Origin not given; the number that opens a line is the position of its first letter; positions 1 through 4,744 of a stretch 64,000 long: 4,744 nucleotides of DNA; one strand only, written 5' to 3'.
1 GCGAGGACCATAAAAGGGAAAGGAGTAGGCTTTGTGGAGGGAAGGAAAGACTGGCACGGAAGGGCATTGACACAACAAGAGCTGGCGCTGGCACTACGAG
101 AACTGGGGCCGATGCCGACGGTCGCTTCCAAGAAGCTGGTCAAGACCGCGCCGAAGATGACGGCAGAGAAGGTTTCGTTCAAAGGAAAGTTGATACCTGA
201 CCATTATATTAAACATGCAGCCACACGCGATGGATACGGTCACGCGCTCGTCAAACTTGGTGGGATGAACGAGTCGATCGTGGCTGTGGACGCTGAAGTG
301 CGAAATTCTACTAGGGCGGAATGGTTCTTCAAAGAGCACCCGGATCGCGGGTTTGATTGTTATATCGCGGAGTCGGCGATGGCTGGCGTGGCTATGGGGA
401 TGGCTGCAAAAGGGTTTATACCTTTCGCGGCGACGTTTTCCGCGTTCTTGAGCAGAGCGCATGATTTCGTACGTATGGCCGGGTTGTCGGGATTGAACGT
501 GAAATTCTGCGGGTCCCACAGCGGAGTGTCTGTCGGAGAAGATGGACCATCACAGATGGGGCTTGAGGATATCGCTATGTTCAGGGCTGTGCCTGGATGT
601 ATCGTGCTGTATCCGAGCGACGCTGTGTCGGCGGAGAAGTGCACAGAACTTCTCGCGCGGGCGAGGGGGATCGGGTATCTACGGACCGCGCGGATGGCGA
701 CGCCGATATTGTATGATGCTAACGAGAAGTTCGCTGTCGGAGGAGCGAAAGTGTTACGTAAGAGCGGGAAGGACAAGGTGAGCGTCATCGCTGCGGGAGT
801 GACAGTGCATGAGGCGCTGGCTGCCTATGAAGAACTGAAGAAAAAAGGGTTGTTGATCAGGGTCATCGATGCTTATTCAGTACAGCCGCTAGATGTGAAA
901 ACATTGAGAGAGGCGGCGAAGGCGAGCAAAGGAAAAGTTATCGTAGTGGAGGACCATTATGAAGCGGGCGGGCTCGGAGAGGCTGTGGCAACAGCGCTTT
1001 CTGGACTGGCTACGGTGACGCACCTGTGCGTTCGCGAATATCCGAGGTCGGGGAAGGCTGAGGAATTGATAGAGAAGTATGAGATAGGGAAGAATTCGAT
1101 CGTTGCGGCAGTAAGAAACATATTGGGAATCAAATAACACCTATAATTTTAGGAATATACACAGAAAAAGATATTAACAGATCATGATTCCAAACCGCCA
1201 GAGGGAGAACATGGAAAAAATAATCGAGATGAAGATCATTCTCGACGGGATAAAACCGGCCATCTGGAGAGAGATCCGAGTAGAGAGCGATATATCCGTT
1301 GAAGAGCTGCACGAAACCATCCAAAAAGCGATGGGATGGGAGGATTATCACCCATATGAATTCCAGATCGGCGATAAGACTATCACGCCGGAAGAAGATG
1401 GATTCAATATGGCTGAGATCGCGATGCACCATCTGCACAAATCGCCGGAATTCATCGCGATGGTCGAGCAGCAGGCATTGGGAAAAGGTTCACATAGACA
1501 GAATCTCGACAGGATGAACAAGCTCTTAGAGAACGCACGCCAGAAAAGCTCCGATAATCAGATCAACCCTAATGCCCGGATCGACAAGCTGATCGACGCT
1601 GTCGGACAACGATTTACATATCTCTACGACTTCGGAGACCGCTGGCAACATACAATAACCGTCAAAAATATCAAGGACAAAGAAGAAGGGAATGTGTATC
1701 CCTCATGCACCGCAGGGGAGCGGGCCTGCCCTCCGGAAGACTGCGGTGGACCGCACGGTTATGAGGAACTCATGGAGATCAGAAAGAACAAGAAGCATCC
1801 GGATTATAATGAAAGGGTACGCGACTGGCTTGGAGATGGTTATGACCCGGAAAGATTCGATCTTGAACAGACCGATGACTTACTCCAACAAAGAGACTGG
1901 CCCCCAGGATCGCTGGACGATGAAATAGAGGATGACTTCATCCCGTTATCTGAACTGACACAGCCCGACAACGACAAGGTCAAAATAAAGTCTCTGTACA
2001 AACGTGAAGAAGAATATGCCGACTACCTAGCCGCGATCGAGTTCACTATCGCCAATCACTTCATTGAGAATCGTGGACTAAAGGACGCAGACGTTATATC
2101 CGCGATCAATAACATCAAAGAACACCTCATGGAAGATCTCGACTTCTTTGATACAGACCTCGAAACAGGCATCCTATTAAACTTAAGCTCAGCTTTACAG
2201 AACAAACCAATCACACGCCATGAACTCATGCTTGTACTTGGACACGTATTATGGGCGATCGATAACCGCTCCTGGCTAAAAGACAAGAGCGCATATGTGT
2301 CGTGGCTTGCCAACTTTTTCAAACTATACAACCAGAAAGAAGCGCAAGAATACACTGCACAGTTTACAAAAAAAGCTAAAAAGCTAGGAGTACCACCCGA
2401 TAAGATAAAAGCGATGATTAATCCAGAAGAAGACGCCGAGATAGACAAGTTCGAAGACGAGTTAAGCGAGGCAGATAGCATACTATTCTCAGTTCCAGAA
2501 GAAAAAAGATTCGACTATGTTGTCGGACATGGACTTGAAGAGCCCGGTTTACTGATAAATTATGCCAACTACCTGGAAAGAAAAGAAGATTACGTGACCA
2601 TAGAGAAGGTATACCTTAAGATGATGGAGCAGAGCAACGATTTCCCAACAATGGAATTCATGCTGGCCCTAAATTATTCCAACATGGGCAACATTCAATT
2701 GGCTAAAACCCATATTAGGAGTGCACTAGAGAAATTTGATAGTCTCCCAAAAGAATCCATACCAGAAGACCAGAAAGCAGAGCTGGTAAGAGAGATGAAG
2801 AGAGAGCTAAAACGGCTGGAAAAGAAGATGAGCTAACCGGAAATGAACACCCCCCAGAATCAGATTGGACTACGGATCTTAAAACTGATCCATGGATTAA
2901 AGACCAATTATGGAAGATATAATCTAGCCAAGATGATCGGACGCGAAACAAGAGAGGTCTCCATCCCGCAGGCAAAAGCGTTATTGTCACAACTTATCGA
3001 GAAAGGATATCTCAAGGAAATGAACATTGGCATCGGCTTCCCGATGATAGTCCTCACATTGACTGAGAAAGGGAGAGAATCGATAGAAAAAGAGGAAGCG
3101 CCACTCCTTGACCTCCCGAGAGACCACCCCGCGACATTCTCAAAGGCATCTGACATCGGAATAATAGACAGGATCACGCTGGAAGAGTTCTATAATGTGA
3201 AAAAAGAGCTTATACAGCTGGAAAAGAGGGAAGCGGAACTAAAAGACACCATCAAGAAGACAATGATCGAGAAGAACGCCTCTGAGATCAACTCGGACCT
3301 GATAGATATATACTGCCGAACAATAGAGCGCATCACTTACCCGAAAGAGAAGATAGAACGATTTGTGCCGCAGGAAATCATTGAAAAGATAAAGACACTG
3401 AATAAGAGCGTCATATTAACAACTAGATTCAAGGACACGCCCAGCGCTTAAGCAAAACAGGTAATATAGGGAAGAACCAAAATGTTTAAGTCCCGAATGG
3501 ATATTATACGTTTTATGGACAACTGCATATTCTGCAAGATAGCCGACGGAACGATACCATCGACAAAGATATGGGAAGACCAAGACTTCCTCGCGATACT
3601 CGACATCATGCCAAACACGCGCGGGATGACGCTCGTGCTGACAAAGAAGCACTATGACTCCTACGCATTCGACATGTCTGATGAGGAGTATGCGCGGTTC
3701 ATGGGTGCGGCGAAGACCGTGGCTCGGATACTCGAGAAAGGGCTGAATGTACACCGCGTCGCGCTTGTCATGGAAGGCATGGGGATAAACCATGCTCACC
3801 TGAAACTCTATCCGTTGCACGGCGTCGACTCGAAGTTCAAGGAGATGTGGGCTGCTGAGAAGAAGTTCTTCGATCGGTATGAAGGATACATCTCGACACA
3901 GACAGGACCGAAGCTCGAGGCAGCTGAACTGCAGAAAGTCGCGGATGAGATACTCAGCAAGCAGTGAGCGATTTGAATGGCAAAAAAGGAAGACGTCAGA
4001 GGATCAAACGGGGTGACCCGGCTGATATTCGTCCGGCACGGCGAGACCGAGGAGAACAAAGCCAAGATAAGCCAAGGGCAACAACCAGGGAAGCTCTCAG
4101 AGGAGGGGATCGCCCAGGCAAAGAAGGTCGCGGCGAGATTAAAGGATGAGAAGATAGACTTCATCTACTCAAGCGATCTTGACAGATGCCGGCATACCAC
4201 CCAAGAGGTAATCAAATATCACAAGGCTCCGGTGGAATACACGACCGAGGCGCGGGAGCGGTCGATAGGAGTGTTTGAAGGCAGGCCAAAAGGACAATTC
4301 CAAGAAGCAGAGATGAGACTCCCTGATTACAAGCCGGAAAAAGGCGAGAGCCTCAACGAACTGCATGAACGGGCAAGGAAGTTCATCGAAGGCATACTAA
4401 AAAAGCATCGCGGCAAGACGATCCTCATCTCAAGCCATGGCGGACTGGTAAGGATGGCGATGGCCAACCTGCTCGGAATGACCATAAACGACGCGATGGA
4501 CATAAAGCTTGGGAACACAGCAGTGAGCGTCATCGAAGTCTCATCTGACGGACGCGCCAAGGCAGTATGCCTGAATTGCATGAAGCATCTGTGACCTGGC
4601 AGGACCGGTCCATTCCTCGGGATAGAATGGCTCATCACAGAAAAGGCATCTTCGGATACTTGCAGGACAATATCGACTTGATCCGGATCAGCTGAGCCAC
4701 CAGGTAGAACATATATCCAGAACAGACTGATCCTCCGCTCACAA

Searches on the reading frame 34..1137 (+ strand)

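Call 79: search_protein_families(library=pfam, proteins=[window:34-1137:+], max_evalue=0.001)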
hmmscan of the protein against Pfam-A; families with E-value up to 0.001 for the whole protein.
window:34-1137:+ (367 aa): 3 families
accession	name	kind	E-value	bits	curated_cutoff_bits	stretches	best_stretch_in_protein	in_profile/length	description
PF02779.29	Transket_pyr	-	1.3e-43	149.1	27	1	62-223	3-172/174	Transketolase, pyrimidine binding domain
PF02780.25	Transketolase_C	-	1.9e-25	89.6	25.9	1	239-356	2-124/124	Transketolase, C-terminal domain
PF22613.1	Transketolase_C_1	-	2.2e-06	28.3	27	1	237-351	1-112/113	Transketolase-like TK C-terminal domain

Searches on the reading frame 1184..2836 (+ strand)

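Call 9: search_protein_families(library=pfam, proteins=[window:1184-2836:+], max_evalue=0.001)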
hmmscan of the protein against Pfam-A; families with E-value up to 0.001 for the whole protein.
window:1184-2836:+ (550 aa): 1 family
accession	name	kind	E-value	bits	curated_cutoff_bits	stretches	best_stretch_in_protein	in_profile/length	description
PF07929.16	PRiA4_ORF3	-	2e-57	194.1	26.6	1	13-228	2-172/173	Plasmid pRiA4b ORF-3-like protein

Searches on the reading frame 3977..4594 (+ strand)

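Call 79: search_protein_families(library=pfam, proteins=[window:3977-4594:+], max_evalue=0.001)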
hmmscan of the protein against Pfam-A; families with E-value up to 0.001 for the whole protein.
window:3977-4594:+ (205 aa): 1 family
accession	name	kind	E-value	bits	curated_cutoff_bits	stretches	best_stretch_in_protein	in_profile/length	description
PF00300.27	His_Phos_1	-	3.3e-50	170.9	21.7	1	16-193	1-186/194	Histidine phosphatase superfamily (branch 1)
